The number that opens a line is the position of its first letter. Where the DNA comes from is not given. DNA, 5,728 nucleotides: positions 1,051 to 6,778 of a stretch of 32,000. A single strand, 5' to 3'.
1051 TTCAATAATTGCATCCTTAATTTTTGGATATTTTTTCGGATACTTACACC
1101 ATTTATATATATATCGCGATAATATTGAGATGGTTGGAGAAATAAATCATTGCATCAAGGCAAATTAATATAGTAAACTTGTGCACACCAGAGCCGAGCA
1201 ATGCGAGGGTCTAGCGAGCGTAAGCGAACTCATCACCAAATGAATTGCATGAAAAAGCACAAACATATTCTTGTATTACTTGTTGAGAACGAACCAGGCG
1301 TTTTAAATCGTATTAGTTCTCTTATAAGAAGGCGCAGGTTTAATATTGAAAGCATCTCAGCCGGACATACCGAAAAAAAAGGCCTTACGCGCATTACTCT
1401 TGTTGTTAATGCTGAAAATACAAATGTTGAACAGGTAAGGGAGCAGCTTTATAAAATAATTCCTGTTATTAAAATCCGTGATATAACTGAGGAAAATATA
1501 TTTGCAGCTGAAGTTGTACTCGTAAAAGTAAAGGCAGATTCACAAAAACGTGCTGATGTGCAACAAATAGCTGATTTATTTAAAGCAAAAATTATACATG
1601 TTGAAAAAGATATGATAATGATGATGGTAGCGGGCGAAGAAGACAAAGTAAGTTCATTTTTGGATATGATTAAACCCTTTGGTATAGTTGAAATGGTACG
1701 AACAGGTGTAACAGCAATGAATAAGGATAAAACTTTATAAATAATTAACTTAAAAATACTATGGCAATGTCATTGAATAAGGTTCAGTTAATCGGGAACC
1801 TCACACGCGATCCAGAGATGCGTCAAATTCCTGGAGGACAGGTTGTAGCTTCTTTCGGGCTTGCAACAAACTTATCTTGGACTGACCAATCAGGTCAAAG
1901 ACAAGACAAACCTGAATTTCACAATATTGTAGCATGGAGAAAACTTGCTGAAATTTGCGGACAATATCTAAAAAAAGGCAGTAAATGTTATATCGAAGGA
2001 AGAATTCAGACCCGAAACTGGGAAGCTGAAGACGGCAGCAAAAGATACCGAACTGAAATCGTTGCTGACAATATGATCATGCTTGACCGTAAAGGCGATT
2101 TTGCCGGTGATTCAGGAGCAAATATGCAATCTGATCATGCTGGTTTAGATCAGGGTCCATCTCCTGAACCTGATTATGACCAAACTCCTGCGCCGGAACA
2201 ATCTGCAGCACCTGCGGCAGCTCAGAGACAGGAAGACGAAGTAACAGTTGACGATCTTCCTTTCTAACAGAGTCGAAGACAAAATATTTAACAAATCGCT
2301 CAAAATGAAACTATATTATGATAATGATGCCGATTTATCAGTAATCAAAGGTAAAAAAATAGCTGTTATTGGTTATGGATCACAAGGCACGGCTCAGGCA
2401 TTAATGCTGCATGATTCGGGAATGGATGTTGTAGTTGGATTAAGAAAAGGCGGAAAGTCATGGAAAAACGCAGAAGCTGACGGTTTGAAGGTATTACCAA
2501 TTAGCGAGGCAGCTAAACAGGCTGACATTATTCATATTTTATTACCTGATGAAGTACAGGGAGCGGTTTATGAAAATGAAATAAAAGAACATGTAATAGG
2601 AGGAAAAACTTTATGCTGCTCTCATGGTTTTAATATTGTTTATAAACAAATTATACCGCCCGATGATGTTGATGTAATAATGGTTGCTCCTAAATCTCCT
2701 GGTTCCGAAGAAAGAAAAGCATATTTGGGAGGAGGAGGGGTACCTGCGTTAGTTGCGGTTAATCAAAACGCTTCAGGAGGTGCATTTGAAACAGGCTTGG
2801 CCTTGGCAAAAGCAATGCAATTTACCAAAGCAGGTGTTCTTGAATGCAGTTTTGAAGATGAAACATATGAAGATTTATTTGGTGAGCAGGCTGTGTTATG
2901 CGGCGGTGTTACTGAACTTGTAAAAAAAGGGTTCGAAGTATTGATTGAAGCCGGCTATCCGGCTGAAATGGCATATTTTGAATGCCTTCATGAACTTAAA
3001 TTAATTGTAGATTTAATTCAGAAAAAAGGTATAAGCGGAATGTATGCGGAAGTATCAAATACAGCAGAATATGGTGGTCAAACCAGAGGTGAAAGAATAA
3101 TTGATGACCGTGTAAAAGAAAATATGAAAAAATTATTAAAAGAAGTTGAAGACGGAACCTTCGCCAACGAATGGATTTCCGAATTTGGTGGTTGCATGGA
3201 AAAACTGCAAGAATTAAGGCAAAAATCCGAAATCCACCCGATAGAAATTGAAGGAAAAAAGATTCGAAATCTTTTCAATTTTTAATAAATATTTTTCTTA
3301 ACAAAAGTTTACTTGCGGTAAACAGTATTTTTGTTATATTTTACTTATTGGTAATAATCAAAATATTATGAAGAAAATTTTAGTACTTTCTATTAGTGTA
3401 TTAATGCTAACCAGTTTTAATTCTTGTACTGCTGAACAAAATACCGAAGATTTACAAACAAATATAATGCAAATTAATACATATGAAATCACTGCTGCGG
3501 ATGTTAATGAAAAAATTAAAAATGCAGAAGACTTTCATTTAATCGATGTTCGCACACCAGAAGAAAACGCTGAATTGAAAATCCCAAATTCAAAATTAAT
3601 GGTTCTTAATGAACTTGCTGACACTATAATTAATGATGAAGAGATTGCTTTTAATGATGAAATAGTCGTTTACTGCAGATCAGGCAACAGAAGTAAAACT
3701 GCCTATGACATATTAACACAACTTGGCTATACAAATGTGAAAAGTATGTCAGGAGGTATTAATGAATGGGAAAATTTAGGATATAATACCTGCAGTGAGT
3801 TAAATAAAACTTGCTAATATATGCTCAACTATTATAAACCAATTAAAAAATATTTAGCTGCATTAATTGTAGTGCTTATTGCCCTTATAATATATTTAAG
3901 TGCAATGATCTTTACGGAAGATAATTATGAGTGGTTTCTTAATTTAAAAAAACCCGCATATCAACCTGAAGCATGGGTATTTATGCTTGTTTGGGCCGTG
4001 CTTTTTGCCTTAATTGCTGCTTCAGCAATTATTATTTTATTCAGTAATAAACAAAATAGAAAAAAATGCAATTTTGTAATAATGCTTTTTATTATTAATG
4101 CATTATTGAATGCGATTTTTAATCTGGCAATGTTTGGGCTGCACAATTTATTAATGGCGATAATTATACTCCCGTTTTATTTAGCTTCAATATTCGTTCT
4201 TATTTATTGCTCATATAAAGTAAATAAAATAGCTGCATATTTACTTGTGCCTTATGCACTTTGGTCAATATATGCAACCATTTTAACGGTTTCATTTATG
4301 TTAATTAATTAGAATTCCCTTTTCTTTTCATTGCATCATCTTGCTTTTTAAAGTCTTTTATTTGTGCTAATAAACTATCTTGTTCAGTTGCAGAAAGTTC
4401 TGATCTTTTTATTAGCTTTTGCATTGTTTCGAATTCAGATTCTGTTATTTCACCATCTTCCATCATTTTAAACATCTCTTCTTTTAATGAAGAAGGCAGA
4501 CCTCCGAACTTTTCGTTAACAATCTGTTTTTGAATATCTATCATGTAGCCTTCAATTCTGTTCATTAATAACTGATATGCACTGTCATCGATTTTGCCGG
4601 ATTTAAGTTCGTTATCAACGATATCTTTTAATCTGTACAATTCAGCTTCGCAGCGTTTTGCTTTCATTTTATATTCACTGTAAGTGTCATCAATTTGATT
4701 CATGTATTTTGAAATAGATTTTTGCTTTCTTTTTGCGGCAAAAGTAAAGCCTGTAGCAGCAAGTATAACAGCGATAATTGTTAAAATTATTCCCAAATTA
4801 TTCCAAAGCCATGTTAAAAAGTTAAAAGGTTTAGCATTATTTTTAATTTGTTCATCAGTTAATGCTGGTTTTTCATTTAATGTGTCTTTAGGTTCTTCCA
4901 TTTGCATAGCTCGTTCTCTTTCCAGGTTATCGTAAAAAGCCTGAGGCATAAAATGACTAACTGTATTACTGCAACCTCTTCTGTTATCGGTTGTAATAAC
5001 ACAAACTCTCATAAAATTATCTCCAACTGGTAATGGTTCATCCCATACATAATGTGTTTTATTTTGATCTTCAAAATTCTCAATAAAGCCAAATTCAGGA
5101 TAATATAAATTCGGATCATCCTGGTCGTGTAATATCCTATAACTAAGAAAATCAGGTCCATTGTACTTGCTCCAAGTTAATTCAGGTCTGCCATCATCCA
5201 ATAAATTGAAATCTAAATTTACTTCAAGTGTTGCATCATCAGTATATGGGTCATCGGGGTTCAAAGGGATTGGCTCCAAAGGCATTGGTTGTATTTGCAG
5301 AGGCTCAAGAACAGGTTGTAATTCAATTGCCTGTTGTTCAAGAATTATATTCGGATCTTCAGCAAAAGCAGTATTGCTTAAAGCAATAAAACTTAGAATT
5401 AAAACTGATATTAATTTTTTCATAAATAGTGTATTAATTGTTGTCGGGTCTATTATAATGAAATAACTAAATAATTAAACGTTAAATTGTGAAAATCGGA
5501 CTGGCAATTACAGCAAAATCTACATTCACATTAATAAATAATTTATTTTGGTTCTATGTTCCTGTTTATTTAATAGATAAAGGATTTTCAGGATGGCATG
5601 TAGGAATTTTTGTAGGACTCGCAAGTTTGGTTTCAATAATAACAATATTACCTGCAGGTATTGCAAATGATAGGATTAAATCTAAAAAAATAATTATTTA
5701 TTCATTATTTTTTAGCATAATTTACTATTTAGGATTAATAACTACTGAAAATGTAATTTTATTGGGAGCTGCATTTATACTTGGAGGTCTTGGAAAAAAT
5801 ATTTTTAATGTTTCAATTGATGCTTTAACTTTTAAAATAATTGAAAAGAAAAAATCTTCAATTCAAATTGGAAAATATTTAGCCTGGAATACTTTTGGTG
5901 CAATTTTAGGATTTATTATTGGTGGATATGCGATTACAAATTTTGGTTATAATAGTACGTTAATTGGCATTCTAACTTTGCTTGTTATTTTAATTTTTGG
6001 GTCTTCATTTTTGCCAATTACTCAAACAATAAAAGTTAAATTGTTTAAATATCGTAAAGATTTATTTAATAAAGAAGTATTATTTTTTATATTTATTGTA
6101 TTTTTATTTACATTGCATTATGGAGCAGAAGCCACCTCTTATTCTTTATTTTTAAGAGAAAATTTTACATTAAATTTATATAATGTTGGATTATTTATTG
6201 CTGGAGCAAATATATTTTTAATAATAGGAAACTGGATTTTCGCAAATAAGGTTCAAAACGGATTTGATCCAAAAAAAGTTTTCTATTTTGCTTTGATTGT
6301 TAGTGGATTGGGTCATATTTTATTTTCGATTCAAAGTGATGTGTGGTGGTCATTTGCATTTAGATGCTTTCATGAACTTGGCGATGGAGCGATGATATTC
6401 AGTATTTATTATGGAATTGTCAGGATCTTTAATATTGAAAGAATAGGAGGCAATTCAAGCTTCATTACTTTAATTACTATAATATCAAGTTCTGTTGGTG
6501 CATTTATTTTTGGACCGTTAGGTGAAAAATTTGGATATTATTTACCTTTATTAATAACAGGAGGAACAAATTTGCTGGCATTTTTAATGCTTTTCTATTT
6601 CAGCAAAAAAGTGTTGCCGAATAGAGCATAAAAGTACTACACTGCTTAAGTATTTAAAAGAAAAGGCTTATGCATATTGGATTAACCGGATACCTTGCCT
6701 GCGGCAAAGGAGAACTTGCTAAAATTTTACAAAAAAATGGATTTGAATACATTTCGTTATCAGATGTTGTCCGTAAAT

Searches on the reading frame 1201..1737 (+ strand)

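Call 8: search_protein_families(library=pfam, proteins=[window:1201-1737:+], max_evalue=0.001)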
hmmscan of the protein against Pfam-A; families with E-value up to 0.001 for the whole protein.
window:1201-1737:+ (179 aa): 5 families
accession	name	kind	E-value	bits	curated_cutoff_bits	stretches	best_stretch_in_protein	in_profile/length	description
PF10369.15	ALS_ss_C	-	1.7e-26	92.5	23.2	1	104-175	2-73/74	Small subunit of acetolactate synthase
PF22629.2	ACT_AHAS_ss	-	1.9e-21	76.4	27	1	24-91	1-67/67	AHAS small subunit-like ACT domain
PF13710.12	ACT_5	-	1.2e-16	60.7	27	1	30-92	1-62/62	ACT domain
PF01842.31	ACT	-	3.9e-12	46.1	27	1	22-86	1-64/66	ACT domain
PF13291.12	ACT_4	-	1.1e-05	26.4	27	1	24-91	9-77/80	ACT domain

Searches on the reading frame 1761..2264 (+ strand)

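Call 8: search_protein_families(library=pfam, proteins=[window:1761-2264:+], max_evalue=0.001)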
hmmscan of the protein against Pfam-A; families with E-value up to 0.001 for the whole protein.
window:1761-2264:+ (168 aa): 1 family
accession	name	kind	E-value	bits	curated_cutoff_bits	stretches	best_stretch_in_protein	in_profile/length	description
PF00436.31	SSB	-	4.6e-38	129.9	26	1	5-108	1-104/104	Single-strand binding protein family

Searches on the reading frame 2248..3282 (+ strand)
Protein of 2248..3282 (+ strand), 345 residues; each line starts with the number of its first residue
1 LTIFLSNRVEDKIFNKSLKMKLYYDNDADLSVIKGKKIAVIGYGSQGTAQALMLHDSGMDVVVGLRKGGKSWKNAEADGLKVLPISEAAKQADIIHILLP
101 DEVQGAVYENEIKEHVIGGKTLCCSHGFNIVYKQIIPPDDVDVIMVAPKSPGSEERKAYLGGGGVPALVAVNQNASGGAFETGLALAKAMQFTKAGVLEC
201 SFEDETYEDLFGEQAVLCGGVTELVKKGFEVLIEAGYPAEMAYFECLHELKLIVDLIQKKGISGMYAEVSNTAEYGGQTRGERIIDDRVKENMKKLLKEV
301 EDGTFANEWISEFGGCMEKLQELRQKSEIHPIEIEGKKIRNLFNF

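Call 8: search_protein_families(library=pfam, proteins=[window:2248-3282:+], max_evalue=0.001)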
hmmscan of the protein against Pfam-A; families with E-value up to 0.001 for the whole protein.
window:2248-3282:+ (345 aa): 5 families
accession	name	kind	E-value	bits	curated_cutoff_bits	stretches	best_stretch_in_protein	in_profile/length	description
PF07991.19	KARI_N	-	4.4e-66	222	20.6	1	32-196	1-165/165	Acetohydroxy acid isomeroreductase, NADPH-binding domain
PF01450.25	KARI_C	-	2.7e-55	187.1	29.1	1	202-343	1-142/144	Ketol-acid reductoisomerase, C-terminal domain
PF02826.25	2-Hacid_dh_C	-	4.4e-07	29.9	25.1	1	25-105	26-107/178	D-isomer specific 2-hydroxyacid dehydrogenase, NAD binding domain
PF03807.23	F420_oxidored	-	6.6e-05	23.9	21.6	1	37-103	1-71/94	NADP oxidoreductase coenzyme F420-dependent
PF03446.21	NAD_binding_2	-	0.00086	19.8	21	0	37-121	1-88/161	NAD binding domain of 6-phosphogluconate dehydrogenase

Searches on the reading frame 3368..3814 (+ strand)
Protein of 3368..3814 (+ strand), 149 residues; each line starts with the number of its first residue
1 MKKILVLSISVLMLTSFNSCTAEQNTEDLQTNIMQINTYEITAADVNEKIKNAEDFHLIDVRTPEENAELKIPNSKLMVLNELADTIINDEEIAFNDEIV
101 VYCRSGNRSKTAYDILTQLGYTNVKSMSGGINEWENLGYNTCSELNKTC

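Call 8: search_protein_families(library=pfam, proteins=[window:3368-3814:+], max_evalue=0.001)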
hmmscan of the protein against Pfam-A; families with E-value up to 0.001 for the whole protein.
window:3368-3814:+ (149 aa): 1 family
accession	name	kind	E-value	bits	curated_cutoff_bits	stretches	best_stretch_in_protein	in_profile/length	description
PF00581.25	Rhodanese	-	9.6e-18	64.9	22.2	1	43-136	2-101/102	Rhodanese-like domain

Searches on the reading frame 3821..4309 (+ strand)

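Call 8: search_protein_families(library=pfam, proteins=[window:3821-4309:+], max_evalue=0.001)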
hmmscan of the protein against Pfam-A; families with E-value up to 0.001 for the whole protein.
window:3821-4309:+ (163 aa): 1 family
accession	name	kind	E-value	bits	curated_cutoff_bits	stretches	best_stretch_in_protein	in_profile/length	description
PF03073.20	TspO_MBR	-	3.1e-29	102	24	1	18-159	3-143/145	TspO/MBR family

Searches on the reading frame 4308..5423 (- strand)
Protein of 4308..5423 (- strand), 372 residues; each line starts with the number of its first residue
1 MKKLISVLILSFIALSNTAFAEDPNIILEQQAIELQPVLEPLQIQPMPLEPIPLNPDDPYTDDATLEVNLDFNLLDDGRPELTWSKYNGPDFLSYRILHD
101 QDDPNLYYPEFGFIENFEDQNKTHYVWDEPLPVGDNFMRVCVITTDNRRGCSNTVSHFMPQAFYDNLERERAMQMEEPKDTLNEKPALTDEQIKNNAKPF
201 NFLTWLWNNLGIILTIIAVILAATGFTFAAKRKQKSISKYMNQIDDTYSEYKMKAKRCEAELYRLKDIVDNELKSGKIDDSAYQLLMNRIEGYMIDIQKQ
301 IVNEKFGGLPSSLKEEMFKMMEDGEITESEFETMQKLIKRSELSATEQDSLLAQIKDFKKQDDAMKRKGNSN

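Call 8: search_protein_families(library=pfam, proteins=[window:4308-5423:-], max_evalue=0.001)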
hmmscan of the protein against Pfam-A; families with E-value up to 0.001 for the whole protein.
window:4308-5423:- (372 aa): 0 families

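Call 64: search_protein_families(library=pfam, proteins=[window:4308-5423:-], max_evalue=1)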
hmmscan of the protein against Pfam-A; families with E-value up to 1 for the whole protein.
window:4308-5423:- (372 aa): 5 families
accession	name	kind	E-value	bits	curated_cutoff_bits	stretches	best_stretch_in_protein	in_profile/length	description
PF09851.14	SHOCT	-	0.04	14.1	27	1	320-336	9-25/28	Short C-terminal domain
PF20130.4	DUF6520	-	0.057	14.2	25.4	1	212-258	6-52/83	Family of unknown function (DUF6520)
PF04956.18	TrbC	-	0.12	13.1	27.9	0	201-234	43-76/98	TrbC/VIRB2 pilin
PF12794.12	MscS_TM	-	0.14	11.4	28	1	181-232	174-224/339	Mechanosensitive ion channel inner membrane domain 1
PF15956.11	DUF4760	-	0.16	12.6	25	1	213-306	2-98/141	Domain of unknown function (DUF4760)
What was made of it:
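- Tried and rejected: A 13-bit TrbC match in ORF 4305-5423 is best read as chance (call 64).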

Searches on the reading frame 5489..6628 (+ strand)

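Call 8: search_protein_families(library=pfam, proteins=[window:5489-6628:+], max_evalue=0.001)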
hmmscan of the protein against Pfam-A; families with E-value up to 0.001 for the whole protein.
window:5489-6628:+ (380 aa): 2 families
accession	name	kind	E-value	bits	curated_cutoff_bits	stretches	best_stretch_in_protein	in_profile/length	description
PF07690.21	MFS_1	-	1e-27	97.4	33.4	2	14-250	9-257/347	Major Facilitator Superfamily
PF12832.13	MFS_1_like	-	2.5e-10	40.4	25.2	1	23-339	21-352/373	MFS_1 like family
